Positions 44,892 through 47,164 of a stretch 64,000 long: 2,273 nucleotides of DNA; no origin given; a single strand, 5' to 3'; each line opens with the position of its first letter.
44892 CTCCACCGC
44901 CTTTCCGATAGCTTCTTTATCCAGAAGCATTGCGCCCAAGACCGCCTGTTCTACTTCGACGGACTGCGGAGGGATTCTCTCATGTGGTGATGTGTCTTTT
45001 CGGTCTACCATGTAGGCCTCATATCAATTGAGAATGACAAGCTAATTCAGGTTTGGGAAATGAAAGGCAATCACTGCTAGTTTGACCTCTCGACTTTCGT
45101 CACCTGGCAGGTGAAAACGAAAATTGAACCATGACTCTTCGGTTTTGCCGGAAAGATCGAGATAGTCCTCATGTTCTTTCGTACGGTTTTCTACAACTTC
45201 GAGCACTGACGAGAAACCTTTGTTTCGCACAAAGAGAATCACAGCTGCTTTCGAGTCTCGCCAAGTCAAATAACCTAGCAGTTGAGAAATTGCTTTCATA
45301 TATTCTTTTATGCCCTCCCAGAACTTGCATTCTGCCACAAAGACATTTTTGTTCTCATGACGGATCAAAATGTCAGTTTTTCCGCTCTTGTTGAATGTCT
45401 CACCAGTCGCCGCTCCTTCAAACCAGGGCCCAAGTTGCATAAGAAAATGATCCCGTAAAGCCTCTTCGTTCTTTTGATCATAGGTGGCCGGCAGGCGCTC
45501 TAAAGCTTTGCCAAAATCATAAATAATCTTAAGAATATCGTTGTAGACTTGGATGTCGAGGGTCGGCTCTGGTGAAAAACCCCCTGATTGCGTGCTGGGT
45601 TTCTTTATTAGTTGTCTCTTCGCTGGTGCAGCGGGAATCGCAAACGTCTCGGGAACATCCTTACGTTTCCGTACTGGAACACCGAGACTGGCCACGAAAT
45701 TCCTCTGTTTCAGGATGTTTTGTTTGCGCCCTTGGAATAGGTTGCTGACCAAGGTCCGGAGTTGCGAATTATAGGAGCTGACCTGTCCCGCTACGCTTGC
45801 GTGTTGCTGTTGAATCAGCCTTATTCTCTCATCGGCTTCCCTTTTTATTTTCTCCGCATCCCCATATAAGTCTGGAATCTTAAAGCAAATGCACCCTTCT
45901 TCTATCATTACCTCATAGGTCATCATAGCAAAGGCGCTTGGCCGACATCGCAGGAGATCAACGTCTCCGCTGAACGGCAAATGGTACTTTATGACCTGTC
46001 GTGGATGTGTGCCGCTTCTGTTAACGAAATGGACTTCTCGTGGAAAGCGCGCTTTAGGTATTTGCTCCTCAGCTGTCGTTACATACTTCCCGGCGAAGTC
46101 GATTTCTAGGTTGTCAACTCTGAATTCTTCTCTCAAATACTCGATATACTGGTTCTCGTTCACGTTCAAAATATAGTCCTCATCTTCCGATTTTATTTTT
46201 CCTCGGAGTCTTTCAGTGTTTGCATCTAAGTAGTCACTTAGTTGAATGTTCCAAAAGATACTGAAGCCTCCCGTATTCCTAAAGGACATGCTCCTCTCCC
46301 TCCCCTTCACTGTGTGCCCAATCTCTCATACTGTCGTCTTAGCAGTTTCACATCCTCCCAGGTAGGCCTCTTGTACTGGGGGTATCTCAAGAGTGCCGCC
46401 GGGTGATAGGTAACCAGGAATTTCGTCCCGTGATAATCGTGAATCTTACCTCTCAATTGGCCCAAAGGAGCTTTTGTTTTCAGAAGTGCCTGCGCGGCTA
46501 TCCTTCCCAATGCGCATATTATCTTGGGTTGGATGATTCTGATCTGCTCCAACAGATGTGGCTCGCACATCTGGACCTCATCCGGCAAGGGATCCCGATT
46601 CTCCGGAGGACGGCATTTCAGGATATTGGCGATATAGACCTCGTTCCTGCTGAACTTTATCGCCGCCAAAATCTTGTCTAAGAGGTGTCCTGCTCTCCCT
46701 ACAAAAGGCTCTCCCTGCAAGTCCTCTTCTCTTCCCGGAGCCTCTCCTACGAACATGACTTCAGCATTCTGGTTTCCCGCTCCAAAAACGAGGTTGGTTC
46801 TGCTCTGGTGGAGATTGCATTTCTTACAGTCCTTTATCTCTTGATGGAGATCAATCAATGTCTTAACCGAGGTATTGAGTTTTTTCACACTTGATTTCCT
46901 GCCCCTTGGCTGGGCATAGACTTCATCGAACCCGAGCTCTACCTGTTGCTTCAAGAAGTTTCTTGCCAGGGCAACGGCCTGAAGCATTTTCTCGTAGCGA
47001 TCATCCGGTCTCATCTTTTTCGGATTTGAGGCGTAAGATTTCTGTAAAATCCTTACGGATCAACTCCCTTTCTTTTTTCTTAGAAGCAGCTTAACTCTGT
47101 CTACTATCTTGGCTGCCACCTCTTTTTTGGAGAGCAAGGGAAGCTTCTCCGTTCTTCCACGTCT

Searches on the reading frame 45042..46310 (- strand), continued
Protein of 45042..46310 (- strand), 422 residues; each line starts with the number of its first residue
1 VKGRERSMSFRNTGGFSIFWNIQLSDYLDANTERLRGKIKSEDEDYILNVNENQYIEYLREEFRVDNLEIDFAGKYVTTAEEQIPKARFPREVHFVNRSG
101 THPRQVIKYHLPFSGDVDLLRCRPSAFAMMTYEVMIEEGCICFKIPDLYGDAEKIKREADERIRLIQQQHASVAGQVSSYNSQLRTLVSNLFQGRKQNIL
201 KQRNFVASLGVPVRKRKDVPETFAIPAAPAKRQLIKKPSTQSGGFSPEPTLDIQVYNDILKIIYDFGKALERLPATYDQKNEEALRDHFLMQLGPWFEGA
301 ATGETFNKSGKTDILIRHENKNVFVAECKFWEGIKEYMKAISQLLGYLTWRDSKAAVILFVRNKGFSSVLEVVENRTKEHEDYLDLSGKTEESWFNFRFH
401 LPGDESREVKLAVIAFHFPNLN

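Call 80: fold_search(model_id=the predicted structure, library=viral)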
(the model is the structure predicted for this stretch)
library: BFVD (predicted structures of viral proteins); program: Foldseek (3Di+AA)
matches with E <= 10: 502; with E <= 0.001: 0
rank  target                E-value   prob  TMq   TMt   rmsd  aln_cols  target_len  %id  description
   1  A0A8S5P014            1.8e-03  0.54  0.10  0.16  19.2       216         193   11  Uncharacterized protein [Myoviridae sp. ctLnO19]
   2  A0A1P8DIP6            8.1e-03  0.35  0.11  0.17  27.2       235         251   11  (no name in the UniProt tables at hand)
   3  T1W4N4                3.8e-02  0.12  0.10  0.07  25.5       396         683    6  DNA-directed DNA polymerase (Fragment) [Gouldian finch adenovirus 1]
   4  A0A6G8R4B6            7.6e-02  0.11  0.09  0.14  25.8       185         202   15  (no name in the UniProt tables at hand)
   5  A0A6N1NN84            1.1e-01  0.14  0.12  0.11  20.3       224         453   13  Uncharacterized protein [Tupanvirus soda lake]
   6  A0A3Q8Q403            1.2e-01  0.15  0.08  0.21  11.8       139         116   14  Uncharacterized protein [Sulfolobales Beppu filamentous virus 3]
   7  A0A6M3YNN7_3          1.2e-01  0.15  0.16  0.08  19.1       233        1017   10  Polyprotein [Riboviria sp.]
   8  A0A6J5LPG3            1.2e-01  0.08  0.08  0.12  31.7       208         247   14  Essential recombination function protein [uncultured Caudovirales phage]
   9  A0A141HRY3            1.3e-01  0.72  0.15  0.48   5.9       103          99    4  (no name in the UniProt tables at hand)
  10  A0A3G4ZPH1            1.5e-01  0.09  0.10  0.14  28.4       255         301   10  Uncharacterized protein [Terrestrivirus sp.]
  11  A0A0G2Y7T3            1.6e-01  0.09  0.06  0.14  19.8       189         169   11  Uncharacterized protein [Acanthamoeba polyphaga mimivirus Kroon]
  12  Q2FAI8                1.8e-01  0.14  0.13  0.09  17.6       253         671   14  Rh124 [Rhesus cytomegalovirus (strain 68-1)]
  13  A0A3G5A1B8            1.9e-01  0.25  0.16  0.27   8.0       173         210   10  Uncharacterized protein [Harvfovirus sp.]
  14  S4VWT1                1.9e-01  0.08  0.12  0.08  20.0       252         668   12  Uncharacterized protein [Pandoravirus salinus]
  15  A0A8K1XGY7            1.9e-01  0.08  0.09  0.19  27.2       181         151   10  (no name in the UniProt tables at hand)
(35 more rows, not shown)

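Call 82: get_annotated_region(hit=H21, flank=5000)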
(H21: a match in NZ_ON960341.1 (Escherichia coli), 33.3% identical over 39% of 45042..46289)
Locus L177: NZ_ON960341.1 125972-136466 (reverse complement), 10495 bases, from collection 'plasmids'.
description: Escherichia coli strain CBJ3C plasmid pEC_CBJ3C, complete sequence
organism: Escherichia coli (NCBI taxid 562)
taxonomy: Bacteria; Pseudomonadota; Gammaproteobacteria; Enterobacterales; Enterobacteriaceae; Escherichia; Escherichia coli
host: -; source: -; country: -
typing (MOB-suite, as given by PLSDB): conjugative; replicon IncHI2A,IncN,rep_cluster_1088; relaxase MOBH; mating-pair formation MPF_F
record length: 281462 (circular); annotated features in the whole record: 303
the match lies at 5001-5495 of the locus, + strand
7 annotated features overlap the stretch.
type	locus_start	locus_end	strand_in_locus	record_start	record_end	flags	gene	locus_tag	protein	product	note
CDS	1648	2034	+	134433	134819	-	-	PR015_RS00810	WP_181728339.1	hypothetical protein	-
CDS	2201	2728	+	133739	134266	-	-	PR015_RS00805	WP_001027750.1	hypothetical protein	-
CDS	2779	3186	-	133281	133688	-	-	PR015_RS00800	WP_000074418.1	hypothetical protein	-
CDS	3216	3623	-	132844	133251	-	-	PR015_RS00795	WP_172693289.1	hypothetical protein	-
CDS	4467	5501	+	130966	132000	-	-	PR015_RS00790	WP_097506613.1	hypothetical protein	-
CDS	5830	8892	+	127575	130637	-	-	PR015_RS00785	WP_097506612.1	DEAD/DEAH box helicase family protein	-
CDS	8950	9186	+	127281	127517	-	-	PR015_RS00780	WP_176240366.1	hypothetical protein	-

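Call 83: get_annotated_region(hit=H5, flank=7000)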
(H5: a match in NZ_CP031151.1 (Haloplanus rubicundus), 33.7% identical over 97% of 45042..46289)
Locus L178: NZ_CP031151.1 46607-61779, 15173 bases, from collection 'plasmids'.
description: Haloplanus rubicundus strain CBA1113 plasmid pCBA1113-01, complete sequence
organism: Haloplanus rubicundus (NCBI taxid 1547898)
taxonomy: Archaea; Euryarchaeota; Halobacteria; Halobacteriales; Haloferacaceae; Haloplanus; Haloplanus rubicundus
host: -; source: solar salt; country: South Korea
typing (MOB-suite, as given by PLSDB): non-mobilizable
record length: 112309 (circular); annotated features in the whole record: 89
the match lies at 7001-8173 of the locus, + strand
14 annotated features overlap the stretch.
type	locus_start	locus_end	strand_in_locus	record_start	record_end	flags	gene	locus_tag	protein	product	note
CDS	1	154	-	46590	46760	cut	-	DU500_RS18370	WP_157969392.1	hypothetical protein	-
CDS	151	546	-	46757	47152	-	-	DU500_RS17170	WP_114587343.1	hypothetical protein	-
CDS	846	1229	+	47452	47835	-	-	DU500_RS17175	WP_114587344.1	hypothetical protein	-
CDS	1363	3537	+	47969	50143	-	-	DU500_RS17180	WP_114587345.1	Ig-like domain-containing protein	-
CDS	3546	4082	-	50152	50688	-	-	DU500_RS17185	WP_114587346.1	metal-dependent hydrolase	-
CDS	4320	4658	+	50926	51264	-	-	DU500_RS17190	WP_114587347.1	hypothetical protein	-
CDS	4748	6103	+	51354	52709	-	-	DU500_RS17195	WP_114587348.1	hypothetical protein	-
CDS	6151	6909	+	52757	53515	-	-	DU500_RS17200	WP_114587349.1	DUF2971 domain-containing protein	-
CDS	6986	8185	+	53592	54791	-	-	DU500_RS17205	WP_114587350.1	hypothetical protein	-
CDS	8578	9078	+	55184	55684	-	-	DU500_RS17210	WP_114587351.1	hypothetical protein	-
CDS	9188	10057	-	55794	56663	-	-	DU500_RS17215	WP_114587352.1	gamma-glutamylcyclotransferase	-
CDS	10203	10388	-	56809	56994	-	-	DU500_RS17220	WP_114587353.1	hypothetical protein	-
CDS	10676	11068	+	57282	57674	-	-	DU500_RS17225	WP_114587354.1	hypothetical protein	-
CDS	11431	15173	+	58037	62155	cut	-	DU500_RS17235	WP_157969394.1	hypothetical protein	-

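Call 84: get_annotated_region(hit=H12, flank=5000)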
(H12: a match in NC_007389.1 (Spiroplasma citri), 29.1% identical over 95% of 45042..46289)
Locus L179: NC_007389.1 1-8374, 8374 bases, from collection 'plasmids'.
description: Spiroplasma citri plasmid pSci3, complete sequence
organism: Spiroplasma citri (NCBI taxid 2133)
taxonomy: Bacteria; Mycoplasmatota; Mollicutes; Entomoplasmatales; Spiroplasmataceae; Spiroplasma; Spiroplasma citri
host: -; source: -; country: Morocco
typing (MOB-suite, as given by PLSDB): non-mobilizable
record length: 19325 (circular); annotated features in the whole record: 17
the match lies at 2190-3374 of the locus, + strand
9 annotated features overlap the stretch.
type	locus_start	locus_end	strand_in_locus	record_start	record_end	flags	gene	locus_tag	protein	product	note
CDS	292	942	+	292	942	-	-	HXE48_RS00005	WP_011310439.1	hypothetical protein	-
CDS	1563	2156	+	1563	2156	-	-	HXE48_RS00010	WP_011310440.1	BlaI/MecI/CopY family transcriptional regulator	GO:0045892 - negative regulation of DNA-templated transcription [Evidence IEA]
CDS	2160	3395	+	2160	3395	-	-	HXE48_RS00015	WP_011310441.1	hypothetical protein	-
CDS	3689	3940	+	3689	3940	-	-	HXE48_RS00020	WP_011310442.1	hypothetical protein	-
CDS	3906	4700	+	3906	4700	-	-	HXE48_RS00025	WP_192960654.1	ParA family protein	-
CDS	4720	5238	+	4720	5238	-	-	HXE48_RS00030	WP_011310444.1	hypothetical protein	-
CDS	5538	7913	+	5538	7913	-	-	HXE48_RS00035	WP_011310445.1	adhesion related protein, transmembrane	-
CDS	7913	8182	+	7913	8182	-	-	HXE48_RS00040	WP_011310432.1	Mbov_0395 family pilin-like conjugal transfer protein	-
CDS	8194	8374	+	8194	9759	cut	-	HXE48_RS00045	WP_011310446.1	Mbov_0396 family ICE element transmembrane protein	-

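Call 85: search_protein_families(library=padloc, proteins=[L177:4467-5501:+, L177:5830-8892:+], max_evalue=0.001)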
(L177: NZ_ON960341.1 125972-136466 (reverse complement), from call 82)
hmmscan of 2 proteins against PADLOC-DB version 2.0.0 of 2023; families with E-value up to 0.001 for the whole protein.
L177:4467-5501:+ (344 aa): 1 family
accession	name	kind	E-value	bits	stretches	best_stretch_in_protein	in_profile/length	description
PDLC05036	PDC-S54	-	9e-38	128.8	1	178-341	246-407/410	-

L177:5830-8892:+ (1020 aa): 5 families
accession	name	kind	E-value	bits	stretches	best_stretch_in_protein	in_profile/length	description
PDLC02707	PbeA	-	4.2e-16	56.7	2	205-327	505-622/672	PbeA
PDLC02706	PbeA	-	2.3e-13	47.6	2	236-329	575-666/722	PbeA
PDLC02704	PbeA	-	7.6e-10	35.9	1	269-328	578-637/682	PbeA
PDLC03047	REase_I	-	2.1e-09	33.7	1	14-199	345-525/1107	Type I restriction enzyme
PDLC00174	HamB1|HamB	-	5.7e-06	22.4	1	36-145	321-430/1163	DEAD-box helicase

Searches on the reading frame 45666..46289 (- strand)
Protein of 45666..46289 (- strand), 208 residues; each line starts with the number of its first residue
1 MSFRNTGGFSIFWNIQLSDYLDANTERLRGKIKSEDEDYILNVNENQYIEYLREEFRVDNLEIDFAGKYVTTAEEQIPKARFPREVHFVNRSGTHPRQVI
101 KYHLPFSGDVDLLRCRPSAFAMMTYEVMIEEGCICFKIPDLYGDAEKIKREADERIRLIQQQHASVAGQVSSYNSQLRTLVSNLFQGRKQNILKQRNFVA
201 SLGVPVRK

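Call 45: predict_structure(alignment_id=A2)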
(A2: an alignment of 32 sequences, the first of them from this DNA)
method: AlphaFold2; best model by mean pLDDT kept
length: 208 residues; sequences in the alignment: 32
mean_pLDDT: 90.7   pTM: 0.80
mean pLDDT of the five models: 90.7, 90.6, 90.3, 90.0, 89.0
residues with pLDDT >= 90: 157; 70-90: 40; 50-70: 6; < 50: 5
segments of 3 or more residues with pLDDT < 50: 1-5
pLDDT, mean of each block of 10 residues (from residue 1): 58 95 97 95 96 97 97 90 76 85 97 92 90 95 92 96 96 97 96 90 75
secondary structure, 60 per line:
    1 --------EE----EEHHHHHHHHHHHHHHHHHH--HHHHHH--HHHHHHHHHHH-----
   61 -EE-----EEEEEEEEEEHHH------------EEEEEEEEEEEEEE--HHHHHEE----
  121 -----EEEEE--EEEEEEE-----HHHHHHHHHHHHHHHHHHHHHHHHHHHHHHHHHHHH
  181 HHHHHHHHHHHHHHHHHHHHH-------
elements in order: H17-34 H37-42 H45-55 E69-78 E94-107 H110-114 E126-130 E133-139 H145-201

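Call 62: search_protein_representatives(alignment_id=A2)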
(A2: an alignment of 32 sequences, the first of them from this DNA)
Query: 32 sequences, 205 profile positions. Proteins with E-value up to 0.001 (for the whole library): 3156; up to 1e-10: 1512; up to 1e-30: 271. The best 150 are listed.
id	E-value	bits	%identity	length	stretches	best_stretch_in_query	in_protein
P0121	7.6e-72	257.5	-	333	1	6-205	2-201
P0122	2.5e-70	252.5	-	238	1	5-205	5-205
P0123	5.2e-70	251.5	-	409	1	6-205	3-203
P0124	3.7e-66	238.9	-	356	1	9-205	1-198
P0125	4.8e-66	238.6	-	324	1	5-205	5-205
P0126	3.2e-65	235.9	-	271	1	4-205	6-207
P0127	1.4e-63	230.5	-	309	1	5-205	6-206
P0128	2.9e-63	229.5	-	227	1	7-205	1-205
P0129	2.9e-63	229.5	-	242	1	5-193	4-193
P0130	4.0e-63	229.0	-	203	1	6-202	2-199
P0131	1.3e-61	224.1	-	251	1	6-205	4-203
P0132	1.5e-61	223.9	-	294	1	6-205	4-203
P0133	1.6e-61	223.8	-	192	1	7-198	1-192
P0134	2.3e-61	223.3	-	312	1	26-205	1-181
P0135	4.0e-61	222.5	-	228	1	5-204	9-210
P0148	9.4e-58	211.5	-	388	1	7-205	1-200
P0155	7.3e-56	205.3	-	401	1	4-204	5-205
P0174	2.0e-51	190.8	-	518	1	8-205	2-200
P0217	1.4e-46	175.0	-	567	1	5-205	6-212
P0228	1.7e-45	171.5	-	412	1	9-201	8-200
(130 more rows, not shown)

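Call 64: search_protein_families(library=pfam, proteins=[P0148, P0155, P0174, P0217, P0228], max_evalue=0.01)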
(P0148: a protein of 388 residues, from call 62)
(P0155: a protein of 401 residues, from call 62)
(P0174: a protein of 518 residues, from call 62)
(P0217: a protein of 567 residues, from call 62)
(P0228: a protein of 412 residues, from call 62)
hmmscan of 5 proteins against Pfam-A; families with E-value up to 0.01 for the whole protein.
P0148 (388 aa): 2 families
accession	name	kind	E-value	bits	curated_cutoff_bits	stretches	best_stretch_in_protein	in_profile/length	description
PF13676.11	TIR_2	-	1.6e-20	74.2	28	1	244-380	1-121/122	TIR domain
PF01582.25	TIR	-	2.4e-06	27.9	21.3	1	254-336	16-96/179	TIR domain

P0155 (401 aa): 3 families
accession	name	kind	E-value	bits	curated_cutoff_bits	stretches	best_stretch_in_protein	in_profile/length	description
PF13676.11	TIR_2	-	5.1e-27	95.2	28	1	263-383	1-121/122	TIR domain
PF01582.25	TIR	-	1.3e-07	32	21.3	1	277-359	20-100/179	TIR domain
PF08937.16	ThsB_TIR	-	0.00049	20.9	21.2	1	305-343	51-86/100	Thoeris protein ThsB, TIR-like domain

P0174 (518 aa): 0 families

P0217 (567 aa): 0 families

P0228 (412 aa): 1 family
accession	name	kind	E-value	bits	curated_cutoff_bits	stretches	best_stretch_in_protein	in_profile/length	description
PF00211.25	Guanylate_cyc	-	3.2e-11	43.6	21.9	1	250-356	8-134/183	Adenylate and Guanylate cyclase catalytic domain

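Call 85: search_protein_families(library=padloc, proteins=[P0148, P0155, P0228, P0217], max_evalue=0.001)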
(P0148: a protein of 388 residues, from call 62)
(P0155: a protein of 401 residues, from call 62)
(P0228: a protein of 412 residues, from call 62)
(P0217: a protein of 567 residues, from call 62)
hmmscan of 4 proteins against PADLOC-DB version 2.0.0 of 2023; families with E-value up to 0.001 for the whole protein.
P0148 (388 aa): 6 families
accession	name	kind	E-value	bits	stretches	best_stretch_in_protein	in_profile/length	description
PDLC05036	PDC-S54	-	7.9e-43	145.4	1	2-232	6-232/410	-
PDLC05062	PDC-S66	-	1.6e-08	32.3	1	149-334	69-240/282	-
PDLC02403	Aga_TIR-PNTD1-PNTD2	-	5.6e-06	23.7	1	244-340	5-103/443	Class I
PDLC02421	Aga_TIR-PNTD1-PNTD2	-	1.5e-05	22.3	1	243-340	5-104/430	Class I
PDLC02012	SAVED5--SAVED_TIR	-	5.4e-05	20.5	1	240-325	12-98/404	-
PDLC03957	bSEFIR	-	7.1e-05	20.8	1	243-303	40-103/412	-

P0155 (401 aa): 12 families
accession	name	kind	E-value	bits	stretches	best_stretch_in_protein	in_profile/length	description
PDLC05036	PDC-S54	-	3.7e-42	143.2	1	7-207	4-205/410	-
PDLC02403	Aga_TIR-PNTD1-PNTD2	-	4.1e-16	57.1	1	263-388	5-132/443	Class I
PDLC02421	Aga_TIR-PNTD1-PNTD2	-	2e-15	54.9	1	260-387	3-132/430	Class I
PDLC02416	Aga_REase-TIR-PNTD1-PNTD2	-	4.6e-09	33.5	1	261-388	156-279/572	Class I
PDLC02012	SAVED5--SAVED_TIR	-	7.1e-09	33.2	1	260-366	13-122/404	-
PDLC02400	Aga_TIR-PNTD1-PNTD2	-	1.5e-08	31.4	1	249-388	175-316/639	Class I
PDLC05062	PDC-S66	-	2.2e-08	31.9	1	248-335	136-223/282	-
PDLC02962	RT-TIR_XII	-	4.2e-08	30.5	1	250-343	335-428/478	single gene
PDLC03957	bSEFIR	-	2.9e-06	25.3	1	272-387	53-180/412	-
PDLC00419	ThsB1|ThsB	-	1.2e-05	23.1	1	243-356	11-123/165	TIR-like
PDLC00425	ThsB1|ThsB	-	0.00028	18.1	1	253-376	244-369/389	TIR-like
PDLC00436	ThsB1|ThsB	-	0.00046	17.7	1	255-358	30-133/183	TIR-like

P0228 (412 aa): 1 family
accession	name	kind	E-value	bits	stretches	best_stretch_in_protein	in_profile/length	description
PDLC05036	PDC-S54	-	5.7e-39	132.7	1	7-206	6-206/410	-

P0217 (567 aa): 1 family
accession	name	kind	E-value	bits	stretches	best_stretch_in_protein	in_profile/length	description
PDLC05036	PDC-S54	-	4.3e-35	120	1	7-221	4-213/410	-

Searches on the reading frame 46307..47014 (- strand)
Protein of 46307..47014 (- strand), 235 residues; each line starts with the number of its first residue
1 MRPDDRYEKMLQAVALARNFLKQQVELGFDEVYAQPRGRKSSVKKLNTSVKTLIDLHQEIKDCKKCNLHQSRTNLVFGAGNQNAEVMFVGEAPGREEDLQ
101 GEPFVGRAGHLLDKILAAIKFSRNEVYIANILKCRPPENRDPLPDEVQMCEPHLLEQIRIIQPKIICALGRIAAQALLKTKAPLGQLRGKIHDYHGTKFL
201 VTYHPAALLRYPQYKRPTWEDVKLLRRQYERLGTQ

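Call 3: search_protein_families(library=pfam, proteins=[window:46307-47014:-], max_evalue=1)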
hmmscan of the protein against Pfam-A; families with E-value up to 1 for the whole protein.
window:46307-47014:- (235 aa): 3 families
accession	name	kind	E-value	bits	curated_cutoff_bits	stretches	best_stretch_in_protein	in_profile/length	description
PF03167.25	UDG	-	5.4e-41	140.4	24.3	1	77-222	1-140/141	Uracil DNA glycosylase superfamily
PF14308.11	DnaJ-X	-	0.042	13.8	29.4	1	17-70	62-115/203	X-domain of DnaJ-containing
PF10589.14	NADH_4Fe-4S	-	0.074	13.4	23.5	0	48-77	43-72/85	NADH-ubiquinone oxidoreductase-F iron-sulfur binding region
